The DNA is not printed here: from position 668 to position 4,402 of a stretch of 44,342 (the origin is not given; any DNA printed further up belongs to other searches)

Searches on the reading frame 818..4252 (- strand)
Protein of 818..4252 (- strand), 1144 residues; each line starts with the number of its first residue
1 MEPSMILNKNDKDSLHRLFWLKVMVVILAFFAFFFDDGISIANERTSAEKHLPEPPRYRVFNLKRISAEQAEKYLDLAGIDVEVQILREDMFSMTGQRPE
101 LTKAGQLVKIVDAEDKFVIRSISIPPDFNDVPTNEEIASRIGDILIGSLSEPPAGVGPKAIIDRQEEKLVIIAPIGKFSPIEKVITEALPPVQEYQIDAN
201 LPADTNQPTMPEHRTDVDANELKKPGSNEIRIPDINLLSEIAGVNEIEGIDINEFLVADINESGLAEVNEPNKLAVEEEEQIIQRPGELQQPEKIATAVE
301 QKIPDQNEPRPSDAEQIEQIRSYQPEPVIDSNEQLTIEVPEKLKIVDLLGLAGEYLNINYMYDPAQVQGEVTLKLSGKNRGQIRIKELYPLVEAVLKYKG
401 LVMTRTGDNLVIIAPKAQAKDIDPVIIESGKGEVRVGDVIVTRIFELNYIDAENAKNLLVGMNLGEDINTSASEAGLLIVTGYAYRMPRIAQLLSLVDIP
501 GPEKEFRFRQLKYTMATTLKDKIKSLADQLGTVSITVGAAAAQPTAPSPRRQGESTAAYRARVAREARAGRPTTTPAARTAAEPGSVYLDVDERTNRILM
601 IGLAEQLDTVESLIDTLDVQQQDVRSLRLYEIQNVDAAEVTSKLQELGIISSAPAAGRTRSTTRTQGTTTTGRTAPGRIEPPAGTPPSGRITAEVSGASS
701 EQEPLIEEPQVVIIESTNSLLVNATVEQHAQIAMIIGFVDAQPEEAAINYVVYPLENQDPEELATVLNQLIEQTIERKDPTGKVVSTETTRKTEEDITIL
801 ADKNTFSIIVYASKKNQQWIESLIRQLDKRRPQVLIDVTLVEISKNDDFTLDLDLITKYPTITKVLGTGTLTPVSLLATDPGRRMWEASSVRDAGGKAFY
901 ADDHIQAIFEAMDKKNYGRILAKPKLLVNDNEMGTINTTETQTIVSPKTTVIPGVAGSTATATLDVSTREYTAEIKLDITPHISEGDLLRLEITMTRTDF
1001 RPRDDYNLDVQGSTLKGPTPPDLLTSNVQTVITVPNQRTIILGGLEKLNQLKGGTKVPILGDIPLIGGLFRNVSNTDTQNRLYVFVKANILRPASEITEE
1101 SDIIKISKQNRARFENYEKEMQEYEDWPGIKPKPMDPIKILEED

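Call 62: search_protein_families(library=pfam, proteins=[window:818-4252:-], max_evalue=0.00001)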
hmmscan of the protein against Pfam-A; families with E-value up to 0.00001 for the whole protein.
window:818-4252:- (1144 aa): 2 families
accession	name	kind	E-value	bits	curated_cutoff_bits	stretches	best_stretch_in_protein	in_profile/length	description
PF03958.22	Secretin_N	-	3e-35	120.7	28.2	3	751-833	2-69/69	Bacterial type II/III secretion system short domain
PF00263.26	Secretin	-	1.8e-31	109.4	27.5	1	911-1092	1-169/169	Bacterial type II and III secretion system protein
